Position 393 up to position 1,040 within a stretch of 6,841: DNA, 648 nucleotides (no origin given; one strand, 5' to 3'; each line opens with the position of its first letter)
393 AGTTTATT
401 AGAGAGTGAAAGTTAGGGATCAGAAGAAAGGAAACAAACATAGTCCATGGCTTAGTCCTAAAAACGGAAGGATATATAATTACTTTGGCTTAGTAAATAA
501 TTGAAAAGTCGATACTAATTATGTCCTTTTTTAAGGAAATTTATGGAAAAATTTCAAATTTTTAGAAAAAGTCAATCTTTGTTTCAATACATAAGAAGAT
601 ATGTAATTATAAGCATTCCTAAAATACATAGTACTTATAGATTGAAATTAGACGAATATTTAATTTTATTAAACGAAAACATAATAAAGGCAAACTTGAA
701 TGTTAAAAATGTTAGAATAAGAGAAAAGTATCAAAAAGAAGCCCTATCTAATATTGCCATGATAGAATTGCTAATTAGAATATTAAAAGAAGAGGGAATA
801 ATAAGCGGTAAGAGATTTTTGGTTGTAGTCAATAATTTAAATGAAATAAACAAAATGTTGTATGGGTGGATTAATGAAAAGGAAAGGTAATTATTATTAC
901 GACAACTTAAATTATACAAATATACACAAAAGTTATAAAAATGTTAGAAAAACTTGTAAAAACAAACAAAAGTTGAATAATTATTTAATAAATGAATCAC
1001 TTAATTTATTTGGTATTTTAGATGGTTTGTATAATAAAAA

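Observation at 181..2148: DGR core (TR-avd-RT) in a very low-GC chromosome, with an unusual gene order and its own promoter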

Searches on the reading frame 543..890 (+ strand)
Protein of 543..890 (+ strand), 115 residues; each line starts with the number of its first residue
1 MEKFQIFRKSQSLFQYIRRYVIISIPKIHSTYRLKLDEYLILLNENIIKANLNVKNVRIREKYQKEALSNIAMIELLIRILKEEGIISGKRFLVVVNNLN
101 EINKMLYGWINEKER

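Call 4: search_protein_families(library=pfam, proteins=[window:543-890:+], max_evalue=0.01)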
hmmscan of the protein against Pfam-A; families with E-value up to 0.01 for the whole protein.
window:543-890:+ (115 aa): 1 family
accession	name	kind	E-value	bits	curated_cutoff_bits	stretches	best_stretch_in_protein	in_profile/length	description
PF22296.2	bAvd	-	2.4e-07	31.7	40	1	8-112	5-106/107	bAvd-like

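Call 5: search_protein_families(library=ncbifam, proteins=[window:543-890:+], max_evalue=0.1)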
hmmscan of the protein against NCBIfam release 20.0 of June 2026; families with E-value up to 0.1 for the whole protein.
window:543-890:+ (115 aa): 1 family
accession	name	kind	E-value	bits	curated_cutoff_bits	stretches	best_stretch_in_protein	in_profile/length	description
NF033474.1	DivGenRetAVD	equivalog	1.7e-07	31.5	80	1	5-110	2-103/104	diversity-generating retroelement protein Avd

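Call 25: search_solved_structures(query=window:543-890:+, max_evalue=10, show_alignments=1)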
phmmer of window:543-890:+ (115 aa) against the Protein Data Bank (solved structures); distinct sequences matched with E-value up to 10: 1.
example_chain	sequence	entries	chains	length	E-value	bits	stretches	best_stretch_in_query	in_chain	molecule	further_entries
1bgf_A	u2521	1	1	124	0.27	14.8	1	65-109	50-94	STAT-4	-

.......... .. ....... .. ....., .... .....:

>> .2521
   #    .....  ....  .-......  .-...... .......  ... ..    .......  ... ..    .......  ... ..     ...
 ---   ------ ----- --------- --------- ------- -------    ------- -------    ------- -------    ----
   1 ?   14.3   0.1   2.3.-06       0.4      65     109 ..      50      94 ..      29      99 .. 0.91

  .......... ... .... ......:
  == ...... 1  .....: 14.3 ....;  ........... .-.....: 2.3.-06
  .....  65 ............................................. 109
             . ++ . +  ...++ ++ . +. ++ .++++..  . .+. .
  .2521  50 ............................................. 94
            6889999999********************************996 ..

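Call 55: search_solved_structures(query=A4, max_evalue=1, show_alignments=2)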
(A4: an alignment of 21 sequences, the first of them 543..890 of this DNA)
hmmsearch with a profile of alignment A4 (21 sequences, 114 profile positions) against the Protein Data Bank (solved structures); distinct sequences matched with E-value up to 1: 1.
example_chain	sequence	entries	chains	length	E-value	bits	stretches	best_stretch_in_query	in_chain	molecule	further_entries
2vxg_A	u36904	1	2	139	0.021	18.2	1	38-77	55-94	CG6181-PA, ISOFORM A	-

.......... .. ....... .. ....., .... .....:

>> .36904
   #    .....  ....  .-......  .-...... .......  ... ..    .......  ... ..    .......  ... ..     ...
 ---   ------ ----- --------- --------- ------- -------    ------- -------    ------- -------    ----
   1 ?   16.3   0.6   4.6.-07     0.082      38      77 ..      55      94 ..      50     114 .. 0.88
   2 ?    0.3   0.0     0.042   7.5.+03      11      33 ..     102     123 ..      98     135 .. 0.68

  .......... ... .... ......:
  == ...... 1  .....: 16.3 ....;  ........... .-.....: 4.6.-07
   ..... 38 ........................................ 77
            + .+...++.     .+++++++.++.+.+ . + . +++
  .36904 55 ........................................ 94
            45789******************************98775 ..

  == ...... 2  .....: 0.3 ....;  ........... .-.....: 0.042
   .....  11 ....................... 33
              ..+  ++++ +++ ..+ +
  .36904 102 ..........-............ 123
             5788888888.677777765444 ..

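Call 57: search_protein_families(library=pfam, alignment_id=A4, max_evalue=0.01)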
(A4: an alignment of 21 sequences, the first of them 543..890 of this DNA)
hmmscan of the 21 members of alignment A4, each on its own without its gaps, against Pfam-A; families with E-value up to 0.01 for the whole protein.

A. member 1, window:543-890:+ (115 aa): 1 family
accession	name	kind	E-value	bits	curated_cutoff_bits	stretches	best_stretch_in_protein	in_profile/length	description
PF22296.2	bAvd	-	2.4e-07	31.7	40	1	8-112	5-106/107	bAvd-like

B. families by the number of members that match (of 21 scanned): 1 family
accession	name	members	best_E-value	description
PF22296.2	bAvd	16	2.6e-11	bAvd-like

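Call 66: predict_structure(protein=window:543-890:+)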
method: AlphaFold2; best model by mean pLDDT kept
length: 115 residues; sequences in the alignment: 1
mean_pLDDT: 89.0   pTM: 0.83
mean pLDDT of the five models: 89.0, 81.6, 78.3, 57.6, 45.6
residues with pLDDT >= 90: 73; 70-90: 36; 50-70: 5; < 50: 1
segments of 3 or more residues with pLDDT < 50: none
pLDDT, mean of each block of 10 residues (from residue 1): 79 91 83 93 93 86 95 96 93 94 89 60
secondary structure, 60 per line:
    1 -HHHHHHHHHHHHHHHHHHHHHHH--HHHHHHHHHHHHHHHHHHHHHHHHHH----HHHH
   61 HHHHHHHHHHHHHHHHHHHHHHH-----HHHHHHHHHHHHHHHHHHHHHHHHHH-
elements in order: H2-24 H27-52 H57-83 H89-114

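Call 69: fold_search(model_id=the predicted structure, library=pdb)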
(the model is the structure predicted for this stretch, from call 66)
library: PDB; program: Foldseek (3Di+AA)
matches with E <= 10: 584; with E <= 0.001: 2
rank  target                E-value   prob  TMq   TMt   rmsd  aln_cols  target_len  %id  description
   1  2gsc_B                6.2e-04  1.00  0.84  0.83   1.7       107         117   13  Crystal Structure of the Conserved Hypothetical Cytosolic Protein Xcc0516 from Xanthomonas campestris (released 2006-10-03)
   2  2rld_B                7.7e-04  1.00  0.84  0.87   2.2       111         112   17  CRYSTAL STRUCTURE OF A PROTEIN WITH UNKNOWN FUNCTION FROM S23 RIBOSOMAL PROTEIN FAMILY (BT_0352) FROM BACTEROIDES THET (released 2007-10-30)
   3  2gsc_E                1.1e-03  1.00  0.85  0.87   1.3       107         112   14  Crystal Structure of the Conserved Hypothetical Cytosolic Protein Xcc0516 from Xanthomonas campestris (released 2006-10-03)
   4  2gsc_A                2.0e-03  1.00  0.82  0.83   2.0       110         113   14  Crystal Structure of the Conserved Hypothetical Cytosolic Protein Xcc0516 from Xanthomonas campestris (released 2006-10-03)
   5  2rld_E                3.0e-03  1.00  0.67  0.71   4.0       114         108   15  CRYSTAL STRUCTURE OF A PROTEIN WITH UNKNOWN FUNCTION FROM S23 RIBOSOMAL PROTEIN FAMILY (BT_0352) FROM BACTEROIDES THET (released 2007-10-30)
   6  2gsc_C                3.7e-03  1.00  0.82  0.86   1.5       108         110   14  Crystal Structure of the Conserved Hypothetical Cytosolic Protein Xcc0516 from Xanthomonas campestris (released 2006-10-03)
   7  2rld_C                3.9e-03  1.00  0.84  0.83   2.2       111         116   17  CRYSTAL STRUCTURE OF A PROTEIN WITH UNKNOWN FUNCTION FROM S23 RIBOSOMAL PROTEIN FAMILY (BT_0352) FROM BACTEROIDES THET (released 2007-10-30)
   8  2gsc_D                5.4e-03  1.00  0.85  0.85   1.4       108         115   14  Crystal Structure of the Conserved Hypothetical Cytosolic Protein Xcc0516 from Xanthomonas campestris (released 2006-10-03)
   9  4dwl_D                6.7e-03  1.00  0.80  0.86   1.9       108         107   18  Avd molecule from Bordetella bacteriophage DGR (released 2013-02-27)
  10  2rld_A                7.5e-03  1.00  0.83  0.84   2.3       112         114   17  CRYSTAL STRUCTURE OF A PROTEIN WITH UNKNOWN FUNCTION FROM S23 RIBOSOMAL PROTEIN FAMILY (BT_0352) FROM BACTEROIDES THET (released 2007-10-30)
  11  2rld_D                2.1e-02  1.00  0.67  0.71   3.9       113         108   15  CRYSTAL STRUCTURE OF A PROTEIN WITH UNKNOWN FUNCTION FROM S23 RIBOSOMAL PROTEIN FAMILY (BT_0352) FROM BACTEROIDES THET (released 2007-10-30)
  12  1x8z_B                1.5e-01  1.00  0.75  0.60   2.4       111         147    9  Crystal structure of a pectin methylesterase inhibitor from Arabidopsis thaliana (released 2004-12-28)
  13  1x8z_A                1.7e-01  1.00  0.73  0.57   2.6       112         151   12  Crystal structure of a pectin methylesterase inhibitor from Arabidopsis thaliana (released 2004-12-28)
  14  1x90_A                2.7e-01  1.00  0.73  0.59   2.6       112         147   11  Crystal structure of mutant form B of a pectin methylesterase inhibitor from Arabidopsis (released 2004-12-28)
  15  5x87_C                2.8e-01  0.97  0.57  0.27   5.3       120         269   16  Crystal structure of a bacterial Bestrophin homolog from Klebsiella pneumoniae with a mutation L177T (released 2017-11-01)
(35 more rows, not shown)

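Call 77: search_protein_families(library=padloc, proteins=[window:543-890:+], max_evalue=0.01)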
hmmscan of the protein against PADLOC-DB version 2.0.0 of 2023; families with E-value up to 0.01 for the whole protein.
window:543-890:+ (115 aa): 0 families
